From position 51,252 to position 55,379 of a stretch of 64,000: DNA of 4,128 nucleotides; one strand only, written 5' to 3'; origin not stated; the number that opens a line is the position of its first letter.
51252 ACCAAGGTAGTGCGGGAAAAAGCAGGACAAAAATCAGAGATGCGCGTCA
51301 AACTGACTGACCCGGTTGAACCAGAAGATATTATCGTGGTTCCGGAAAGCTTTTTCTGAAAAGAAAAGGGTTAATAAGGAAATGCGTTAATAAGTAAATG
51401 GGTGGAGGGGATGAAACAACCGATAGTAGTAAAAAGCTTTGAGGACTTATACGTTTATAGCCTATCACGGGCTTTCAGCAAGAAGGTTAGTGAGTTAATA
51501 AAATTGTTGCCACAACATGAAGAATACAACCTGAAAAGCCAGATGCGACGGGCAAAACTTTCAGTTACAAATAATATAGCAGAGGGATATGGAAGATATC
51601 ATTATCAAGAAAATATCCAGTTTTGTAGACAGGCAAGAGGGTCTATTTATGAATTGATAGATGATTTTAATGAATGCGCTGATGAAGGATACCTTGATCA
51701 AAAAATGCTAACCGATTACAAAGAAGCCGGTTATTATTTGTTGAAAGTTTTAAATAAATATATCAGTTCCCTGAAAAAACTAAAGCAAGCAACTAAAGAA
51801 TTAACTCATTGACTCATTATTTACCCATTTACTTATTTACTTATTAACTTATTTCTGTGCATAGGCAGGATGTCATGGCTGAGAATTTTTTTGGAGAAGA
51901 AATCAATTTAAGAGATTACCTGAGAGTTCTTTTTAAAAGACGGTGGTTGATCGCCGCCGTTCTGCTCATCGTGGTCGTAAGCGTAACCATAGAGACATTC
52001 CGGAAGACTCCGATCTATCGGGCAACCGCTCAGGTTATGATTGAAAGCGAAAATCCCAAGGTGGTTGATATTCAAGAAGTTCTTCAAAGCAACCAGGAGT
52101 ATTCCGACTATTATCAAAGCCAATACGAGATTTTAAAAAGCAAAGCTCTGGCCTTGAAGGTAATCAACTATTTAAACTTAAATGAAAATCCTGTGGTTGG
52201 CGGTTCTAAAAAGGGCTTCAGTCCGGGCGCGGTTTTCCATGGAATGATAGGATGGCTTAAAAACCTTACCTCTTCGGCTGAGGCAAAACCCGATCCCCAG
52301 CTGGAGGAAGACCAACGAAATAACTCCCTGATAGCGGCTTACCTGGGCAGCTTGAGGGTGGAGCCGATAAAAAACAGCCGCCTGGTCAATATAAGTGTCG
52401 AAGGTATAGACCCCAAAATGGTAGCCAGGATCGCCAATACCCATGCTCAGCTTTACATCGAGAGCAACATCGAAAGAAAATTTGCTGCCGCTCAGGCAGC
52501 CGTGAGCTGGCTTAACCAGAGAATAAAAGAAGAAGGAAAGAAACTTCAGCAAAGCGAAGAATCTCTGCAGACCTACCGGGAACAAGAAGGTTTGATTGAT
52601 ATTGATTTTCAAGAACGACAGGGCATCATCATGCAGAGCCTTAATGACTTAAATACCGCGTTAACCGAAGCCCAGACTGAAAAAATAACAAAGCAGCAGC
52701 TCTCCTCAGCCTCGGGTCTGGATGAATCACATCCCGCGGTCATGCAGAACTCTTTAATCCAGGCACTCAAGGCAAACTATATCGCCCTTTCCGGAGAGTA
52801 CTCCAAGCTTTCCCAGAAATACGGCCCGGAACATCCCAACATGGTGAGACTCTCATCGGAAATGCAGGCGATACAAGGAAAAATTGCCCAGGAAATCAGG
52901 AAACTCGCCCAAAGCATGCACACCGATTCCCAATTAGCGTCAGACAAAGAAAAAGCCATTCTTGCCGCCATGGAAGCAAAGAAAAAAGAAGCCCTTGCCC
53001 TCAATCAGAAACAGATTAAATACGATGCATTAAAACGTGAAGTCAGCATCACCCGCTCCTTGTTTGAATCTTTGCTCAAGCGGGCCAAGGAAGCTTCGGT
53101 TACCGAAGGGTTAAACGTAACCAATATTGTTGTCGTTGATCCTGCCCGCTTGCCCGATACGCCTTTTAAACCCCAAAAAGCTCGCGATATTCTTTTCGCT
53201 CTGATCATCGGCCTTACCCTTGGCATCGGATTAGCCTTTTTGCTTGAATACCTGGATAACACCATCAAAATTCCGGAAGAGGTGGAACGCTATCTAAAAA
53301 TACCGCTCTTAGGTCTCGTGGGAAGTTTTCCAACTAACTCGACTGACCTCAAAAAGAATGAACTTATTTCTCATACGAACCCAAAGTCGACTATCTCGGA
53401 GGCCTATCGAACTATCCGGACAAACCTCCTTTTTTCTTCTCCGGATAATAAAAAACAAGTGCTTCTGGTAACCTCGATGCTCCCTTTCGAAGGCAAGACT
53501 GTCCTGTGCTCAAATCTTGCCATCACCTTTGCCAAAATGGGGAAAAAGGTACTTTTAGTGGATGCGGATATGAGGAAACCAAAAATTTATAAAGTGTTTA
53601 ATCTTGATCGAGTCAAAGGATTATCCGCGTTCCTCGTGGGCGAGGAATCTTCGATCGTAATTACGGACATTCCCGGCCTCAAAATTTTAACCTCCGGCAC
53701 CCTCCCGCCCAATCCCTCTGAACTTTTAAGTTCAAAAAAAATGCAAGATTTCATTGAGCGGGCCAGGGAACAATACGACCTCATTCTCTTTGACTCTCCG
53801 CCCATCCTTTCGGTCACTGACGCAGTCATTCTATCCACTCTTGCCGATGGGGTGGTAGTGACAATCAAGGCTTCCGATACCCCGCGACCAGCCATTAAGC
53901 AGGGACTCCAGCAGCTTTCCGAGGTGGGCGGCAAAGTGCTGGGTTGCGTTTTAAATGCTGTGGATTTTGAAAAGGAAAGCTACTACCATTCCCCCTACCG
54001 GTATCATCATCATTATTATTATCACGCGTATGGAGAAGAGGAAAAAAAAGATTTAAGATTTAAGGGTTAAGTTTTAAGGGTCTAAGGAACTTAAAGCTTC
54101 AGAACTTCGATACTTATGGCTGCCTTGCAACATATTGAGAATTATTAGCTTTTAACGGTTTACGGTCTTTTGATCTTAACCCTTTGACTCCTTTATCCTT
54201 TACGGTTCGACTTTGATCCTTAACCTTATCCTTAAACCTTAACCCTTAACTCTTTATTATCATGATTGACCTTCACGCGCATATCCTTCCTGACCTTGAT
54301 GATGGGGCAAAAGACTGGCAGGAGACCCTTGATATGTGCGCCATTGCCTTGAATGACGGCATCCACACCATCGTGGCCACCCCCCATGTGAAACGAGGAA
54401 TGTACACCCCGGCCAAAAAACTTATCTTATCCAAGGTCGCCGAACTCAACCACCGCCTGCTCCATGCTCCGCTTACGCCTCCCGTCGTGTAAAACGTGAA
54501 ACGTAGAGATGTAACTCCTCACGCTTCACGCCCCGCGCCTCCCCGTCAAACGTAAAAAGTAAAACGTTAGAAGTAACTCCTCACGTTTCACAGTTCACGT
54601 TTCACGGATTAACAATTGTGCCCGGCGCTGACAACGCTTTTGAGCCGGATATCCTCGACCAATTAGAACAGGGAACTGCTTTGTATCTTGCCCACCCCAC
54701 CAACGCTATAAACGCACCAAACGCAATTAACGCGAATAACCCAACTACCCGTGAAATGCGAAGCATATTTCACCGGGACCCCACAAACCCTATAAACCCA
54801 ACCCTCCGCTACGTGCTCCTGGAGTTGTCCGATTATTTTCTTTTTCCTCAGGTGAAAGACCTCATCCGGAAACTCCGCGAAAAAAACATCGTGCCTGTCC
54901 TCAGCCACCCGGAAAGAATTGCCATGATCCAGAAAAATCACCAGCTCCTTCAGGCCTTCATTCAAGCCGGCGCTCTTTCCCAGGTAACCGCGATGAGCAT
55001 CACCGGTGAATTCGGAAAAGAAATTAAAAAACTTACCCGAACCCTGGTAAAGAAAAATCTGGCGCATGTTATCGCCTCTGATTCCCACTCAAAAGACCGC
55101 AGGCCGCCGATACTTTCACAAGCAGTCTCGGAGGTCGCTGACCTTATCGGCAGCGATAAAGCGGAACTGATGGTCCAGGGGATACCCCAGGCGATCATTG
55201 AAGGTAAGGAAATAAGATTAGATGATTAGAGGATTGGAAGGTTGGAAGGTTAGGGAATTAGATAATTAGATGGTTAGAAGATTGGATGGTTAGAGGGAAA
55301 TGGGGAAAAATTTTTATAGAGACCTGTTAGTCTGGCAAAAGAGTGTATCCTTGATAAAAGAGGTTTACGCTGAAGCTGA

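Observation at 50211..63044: Seven four-helix-bundle (23S rRNA intervening-sequence protein / Avd-like) loci interleaved gene-by-gene with a polysaccharide export locus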

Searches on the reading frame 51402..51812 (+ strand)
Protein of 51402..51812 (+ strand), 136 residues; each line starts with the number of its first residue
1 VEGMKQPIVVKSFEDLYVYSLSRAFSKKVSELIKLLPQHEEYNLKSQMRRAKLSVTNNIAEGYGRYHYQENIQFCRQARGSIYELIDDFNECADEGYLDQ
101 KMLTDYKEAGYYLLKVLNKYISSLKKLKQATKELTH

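Call 3: search_protein_families(library=pfam, proteins=[window:51402-51812:+], max_evalue=0.01)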
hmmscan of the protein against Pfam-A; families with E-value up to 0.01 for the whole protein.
window:51402-51812:+ (136 aa): 1 family
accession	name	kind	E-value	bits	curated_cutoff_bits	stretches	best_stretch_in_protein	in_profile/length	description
PF05635.17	23S_rRNA_IVP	-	2e-25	89.5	33.8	1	14-118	1-105/106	23S rRNA-intervening sequence protein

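Call 4: search_protein_families(library=ncbifam, proteins=[window:51402-51812:+], max_evalue=0.01)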
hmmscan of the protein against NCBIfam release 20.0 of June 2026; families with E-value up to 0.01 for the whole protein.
window:51402-51812:+ (136 aa): 3 families
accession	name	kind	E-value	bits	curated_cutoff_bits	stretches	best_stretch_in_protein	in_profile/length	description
TIGR02436.1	TIGR02436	subfamily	7.2e-25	87.3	24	1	18-125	1-109/109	four helix bundle protein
NF008911.0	PRK12275.1-2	subfamily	1.1e-17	64.5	137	1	11-126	2-117/118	hypothetical protein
NF008912.0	PRK12275.1-6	subfamily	5e-16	58.8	124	1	12-126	2-113/117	hypothetical protein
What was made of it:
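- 51402..51812 (+): 4HB gene copy 1 (ATG at 51411 is the likely start). PF05635 E 2e-25; TIGR02436 E 7e-25 (calls 3, 4).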

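Call 62: search_protein_families(library=padloc, proteins=[window:51411-51812:+], max_evalue=0.01)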
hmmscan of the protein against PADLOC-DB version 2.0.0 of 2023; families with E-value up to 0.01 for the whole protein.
window:51411-51812:+ (133 aa): 0 families

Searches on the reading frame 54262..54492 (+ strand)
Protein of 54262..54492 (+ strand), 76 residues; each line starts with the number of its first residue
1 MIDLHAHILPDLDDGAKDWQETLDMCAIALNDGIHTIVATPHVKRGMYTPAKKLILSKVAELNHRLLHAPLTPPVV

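Call 12: search_protein_families(library=ncbifam, proteins=[window:54262-54492:+], max_evalue=0.001)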
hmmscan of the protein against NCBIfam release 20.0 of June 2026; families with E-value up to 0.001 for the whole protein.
window:54262-54492:+ (76 aa): 1 family
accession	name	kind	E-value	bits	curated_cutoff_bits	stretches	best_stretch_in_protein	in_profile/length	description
NF041488.1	caps_synth_Cps4B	equivalog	8.8e-13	48.4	400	1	1-64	1-64/243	capsular polysaccharide biosynthesis protein Cps4B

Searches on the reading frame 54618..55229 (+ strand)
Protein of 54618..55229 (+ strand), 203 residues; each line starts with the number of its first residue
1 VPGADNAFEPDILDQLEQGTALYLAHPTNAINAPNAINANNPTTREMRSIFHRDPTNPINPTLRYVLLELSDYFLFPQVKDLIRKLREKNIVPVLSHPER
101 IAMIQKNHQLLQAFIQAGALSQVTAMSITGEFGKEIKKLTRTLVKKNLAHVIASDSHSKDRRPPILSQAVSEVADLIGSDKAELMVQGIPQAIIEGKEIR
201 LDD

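Call 12: search_protein_families(library=ncbifam, proteins=[window:54618-55229:+], max_evalue=0.001)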
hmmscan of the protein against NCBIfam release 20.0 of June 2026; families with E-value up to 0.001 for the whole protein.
window:54618-55229:+ (203 aa): 1 family
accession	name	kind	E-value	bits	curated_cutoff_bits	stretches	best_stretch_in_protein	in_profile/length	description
NF041488.1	caps_synth_Cps4B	equivalog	5.4e-19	68.7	400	1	62-197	101-241/243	capsular polysaccharide biosynthesis protein Cps4B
